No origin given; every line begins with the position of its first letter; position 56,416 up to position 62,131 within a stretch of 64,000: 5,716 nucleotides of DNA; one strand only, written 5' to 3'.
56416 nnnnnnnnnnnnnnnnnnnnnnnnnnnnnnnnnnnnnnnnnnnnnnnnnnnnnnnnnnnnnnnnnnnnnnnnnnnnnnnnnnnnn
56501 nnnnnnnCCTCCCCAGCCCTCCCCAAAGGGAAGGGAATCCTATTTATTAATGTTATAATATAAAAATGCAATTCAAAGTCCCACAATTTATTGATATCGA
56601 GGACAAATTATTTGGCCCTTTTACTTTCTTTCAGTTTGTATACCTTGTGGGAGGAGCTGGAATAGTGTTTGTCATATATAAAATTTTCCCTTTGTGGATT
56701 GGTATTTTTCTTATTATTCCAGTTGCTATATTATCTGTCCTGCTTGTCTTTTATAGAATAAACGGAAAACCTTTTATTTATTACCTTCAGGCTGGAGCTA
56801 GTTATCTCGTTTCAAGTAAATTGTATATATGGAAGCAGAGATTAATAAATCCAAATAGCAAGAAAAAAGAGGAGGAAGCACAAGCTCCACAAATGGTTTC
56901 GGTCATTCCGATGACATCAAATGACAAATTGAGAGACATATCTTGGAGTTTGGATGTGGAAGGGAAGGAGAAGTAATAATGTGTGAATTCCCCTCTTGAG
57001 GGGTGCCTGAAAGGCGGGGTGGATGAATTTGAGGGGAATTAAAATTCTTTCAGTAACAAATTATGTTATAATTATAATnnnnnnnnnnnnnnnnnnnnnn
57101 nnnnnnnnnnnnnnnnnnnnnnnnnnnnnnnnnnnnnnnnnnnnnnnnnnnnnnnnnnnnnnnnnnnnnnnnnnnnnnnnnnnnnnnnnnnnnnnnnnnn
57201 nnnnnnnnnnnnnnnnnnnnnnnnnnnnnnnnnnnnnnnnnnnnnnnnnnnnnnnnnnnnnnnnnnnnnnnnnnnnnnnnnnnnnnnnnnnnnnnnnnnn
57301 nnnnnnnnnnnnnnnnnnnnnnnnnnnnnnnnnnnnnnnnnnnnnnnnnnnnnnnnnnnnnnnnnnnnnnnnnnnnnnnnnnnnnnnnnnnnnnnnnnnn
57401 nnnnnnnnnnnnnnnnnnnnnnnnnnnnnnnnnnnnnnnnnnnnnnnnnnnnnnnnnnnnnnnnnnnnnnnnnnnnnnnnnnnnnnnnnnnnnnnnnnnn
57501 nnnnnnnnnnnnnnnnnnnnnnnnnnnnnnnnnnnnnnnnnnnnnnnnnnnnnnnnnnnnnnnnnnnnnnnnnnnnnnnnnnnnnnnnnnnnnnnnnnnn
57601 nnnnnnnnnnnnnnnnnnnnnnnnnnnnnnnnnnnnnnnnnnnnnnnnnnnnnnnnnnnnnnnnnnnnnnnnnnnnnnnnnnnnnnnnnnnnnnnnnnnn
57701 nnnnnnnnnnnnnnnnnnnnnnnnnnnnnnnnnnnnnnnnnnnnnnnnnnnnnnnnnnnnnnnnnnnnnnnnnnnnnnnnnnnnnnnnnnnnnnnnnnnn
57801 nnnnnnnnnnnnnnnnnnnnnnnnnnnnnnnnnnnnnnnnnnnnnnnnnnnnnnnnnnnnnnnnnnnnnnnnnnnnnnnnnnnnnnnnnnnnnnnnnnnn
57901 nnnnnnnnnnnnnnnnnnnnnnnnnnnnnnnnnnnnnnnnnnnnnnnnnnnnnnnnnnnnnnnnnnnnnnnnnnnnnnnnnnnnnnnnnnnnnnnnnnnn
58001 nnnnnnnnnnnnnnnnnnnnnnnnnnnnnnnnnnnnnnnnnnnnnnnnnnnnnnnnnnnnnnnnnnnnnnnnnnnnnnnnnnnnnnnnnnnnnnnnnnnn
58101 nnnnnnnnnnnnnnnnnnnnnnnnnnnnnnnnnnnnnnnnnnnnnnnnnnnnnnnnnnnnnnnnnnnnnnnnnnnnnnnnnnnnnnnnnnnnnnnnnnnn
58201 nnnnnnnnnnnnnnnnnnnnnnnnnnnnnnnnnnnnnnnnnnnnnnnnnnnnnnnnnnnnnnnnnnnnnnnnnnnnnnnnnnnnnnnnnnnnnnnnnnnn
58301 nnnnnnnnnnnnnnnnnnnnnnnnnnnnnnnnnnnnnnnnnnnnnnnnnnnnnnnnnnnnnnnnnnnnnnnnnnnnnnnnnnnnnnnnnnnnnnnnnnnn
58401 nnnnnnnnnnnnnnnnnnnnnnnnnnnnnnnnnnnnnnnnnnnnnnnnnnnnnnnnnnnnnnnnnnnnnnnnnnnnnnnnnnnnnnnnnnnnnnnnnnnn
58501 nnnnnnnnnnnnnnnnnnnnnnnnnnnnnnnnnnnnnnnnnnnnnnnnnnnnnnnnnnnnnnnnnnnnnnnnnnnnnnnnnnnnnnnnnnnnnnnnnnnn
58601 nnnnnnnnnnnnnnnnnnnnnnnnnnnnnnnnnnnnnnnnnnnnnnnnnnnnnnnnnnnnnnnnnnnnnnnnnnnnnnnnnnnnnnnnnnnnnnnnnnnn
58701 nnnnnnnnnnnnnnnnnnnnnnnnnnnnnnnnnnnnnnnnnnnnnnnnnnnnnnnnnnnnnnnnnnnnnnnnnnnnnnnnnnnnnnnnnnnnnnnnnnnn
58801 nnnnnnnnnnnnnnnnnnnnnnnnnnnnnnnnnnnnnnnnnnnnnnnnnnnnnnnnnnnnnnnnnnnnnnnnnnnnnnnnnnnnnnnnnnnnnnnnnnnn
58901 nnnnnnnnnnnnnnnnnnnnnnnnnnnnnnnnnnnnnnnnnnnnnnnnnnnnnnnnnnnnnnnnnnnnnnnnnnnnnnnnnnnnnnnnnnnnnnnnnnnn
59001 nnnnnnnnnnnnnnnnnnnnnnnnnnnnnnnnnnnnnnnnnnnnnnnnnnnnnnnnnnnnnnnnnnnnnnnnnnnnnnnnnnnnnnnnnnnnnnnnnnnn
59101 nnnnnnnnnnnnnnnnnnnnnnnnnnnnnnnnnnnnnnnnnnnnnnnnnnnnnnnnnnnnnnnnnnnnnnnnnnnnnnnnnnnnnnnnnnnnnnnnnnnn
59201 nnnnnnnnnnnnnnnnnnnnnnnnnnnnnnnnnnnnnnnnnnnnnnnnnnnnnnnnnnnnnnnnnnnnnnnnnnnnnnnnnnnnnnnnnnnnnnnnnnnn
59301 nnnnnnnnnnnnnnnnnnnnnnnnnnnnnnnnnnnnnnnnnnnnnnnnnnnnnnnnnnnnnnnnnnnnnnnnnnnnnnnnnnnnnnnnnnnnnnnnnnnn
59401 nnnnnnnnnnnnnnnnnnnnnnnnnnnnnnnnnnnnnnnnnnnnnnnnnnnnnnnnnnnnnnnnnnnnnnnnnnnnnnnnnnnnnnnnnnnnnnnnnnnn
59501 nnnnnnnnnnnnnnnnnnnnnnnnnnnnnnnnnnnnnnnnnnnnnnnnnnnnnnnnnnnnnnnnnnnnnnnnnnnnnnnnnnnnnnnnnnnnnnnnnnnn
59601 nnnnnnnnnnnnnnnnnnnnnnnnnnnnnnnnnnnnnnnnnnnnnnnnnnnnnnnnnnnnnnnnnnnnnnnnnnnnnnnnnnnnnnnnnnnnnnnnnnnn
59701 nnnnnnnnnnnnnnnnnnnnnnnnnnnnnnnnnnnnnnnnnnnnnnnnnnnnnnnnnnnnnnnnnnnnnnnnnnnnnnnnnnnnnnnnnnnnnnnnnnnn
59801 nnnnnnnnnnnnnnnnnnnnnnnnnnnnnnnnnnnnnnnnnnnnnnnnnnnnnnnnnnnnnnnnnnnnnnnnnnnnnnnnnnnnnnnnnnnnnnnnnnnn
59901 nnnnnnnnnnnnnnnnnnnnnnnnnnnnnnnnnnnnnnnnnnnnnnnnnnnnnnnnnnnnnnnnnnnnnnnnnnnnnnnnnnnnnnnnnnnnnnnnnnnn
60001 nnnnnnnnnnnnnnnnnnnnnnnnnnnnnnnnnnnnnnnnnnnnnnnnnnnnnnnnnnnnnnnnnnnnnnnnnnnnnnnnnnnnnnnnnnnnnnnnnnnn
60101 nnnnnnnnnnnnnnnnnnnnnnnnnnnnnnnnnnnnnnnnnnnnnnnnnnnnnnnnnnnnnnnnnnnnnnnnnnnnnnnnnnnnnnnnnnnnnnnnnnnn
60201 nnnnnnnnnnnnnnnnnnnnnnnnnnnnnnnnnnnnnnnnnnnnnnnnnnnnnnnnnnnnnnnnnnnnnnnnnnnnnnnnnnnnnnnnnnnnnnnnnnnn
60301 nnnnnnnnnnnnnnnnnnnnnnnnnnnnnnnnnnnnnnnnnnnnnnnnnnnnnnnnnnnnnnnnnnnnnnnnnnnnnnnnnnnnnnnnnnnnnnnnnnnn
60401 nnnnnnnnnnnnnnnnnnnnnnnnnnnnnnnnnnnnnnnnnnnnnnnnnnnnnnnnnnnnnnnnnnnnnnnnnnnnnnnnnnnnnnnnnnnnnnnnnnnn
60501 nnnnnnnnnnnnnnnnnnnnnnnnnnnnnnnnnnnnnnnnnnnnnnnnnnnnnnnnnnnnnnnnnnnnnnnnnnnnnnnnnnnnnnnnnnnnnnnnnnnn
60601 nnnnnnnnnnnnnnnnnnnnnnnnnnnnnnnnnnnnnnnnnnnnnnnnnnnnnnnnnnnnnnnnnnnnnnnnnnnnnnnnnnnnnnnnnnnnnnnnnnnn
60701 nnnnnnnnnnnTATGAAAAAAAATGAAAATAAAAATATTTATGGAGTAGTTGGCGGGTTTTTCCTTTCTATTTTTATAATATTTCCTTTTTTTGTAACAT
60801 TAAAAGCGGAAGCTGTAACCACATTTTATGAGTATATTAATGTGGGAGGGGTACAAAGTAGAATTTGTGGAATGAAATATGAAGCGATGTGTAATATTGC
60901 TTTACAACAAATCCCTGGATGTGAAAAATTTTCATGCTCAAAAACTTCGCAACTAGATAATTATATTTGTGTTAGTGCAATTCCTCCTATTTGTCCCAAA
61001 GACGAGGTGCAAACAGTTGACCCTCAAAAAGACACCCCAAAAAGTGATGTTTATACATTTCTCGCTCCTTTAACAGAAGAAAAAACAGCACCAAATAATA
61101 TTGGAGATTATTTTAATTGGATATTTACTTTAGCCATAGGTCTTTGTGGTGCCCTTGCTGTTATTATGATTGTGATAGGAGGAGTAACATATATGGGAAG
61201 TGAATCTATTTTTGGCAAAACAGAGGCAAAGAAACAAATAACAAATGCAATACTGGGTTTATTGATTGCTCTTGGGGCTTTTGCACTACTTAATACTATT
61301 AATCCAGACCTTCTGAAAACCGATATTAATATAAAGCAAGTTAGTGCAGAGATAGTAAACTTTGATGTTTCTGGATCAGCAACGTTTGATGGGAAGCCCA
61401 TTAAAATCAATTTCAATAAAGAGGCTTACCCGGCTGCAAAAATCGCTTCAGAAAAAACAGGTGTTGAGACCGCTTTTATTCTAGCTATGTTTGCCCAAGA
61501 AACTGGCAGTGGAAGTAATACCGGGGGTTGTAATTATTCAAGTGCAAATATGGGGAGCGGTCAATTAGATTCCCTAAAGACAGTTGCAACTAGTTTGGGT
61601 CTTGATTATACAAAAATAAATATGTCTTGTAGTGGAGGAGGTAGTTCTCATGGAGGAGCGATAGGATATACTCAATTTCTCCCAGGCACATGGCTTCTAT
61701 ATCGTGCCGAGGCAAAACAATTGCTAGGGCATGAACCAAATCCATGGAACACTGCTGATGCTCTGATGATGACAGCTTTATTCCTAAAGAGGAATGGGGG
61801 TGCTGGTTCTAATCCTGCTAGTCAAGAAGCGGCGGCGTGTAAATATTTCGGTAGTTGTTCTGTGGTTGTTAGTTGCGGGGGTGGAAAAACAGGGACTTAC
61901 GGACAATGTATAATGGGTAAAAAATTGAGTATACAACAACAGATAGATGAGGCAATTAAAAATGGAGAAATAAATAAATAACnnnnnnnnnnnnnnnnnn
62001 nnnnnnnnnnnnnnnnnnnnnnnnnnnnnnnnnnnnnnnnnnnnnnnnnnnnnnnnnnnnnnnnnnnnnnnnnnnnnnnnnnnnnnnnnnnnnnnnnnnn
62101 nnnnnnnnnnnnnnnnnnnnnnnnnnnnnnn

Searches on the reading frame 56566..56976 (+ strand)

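Call 42: search_protein_families(library=pfam, proteins=[window:56566-56976:+], max_evalue=0.001)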
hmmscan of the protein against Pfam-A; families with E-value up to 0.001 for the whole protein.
window:56566-56976:+ (136 aa): 2 families
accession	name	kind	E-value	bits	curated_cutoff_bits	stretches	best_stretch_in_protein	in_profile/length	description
PF12666.12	PrgI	-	1.5e-07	32.3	27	1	5-76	2-77/91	PrgI family protein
PF12648.12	TcpE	-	0.00014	22.7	29.9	1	15-86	20-93/100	TcpE family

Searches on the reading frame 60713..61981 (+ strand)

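Call 42: search_protein_families(library=pfam, proteins=[window:60713-61981:+], max_evalue=0.001)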
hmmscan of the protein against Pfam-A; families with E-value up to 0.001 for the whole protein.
window:60713-61981:+ (422 aa): 2 families
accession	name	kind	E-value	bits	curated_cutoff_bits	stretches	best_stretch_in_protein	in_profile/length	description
PF13406.11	SLT_2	-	2.2e-08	34.1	24.3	1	237-373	72-211/292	Transglycosylase SLT domain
PF18895.5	T4SS_pilin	-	4.3e-06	27.1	26.6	1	134-193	9-68/71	Type IV secretion system pilin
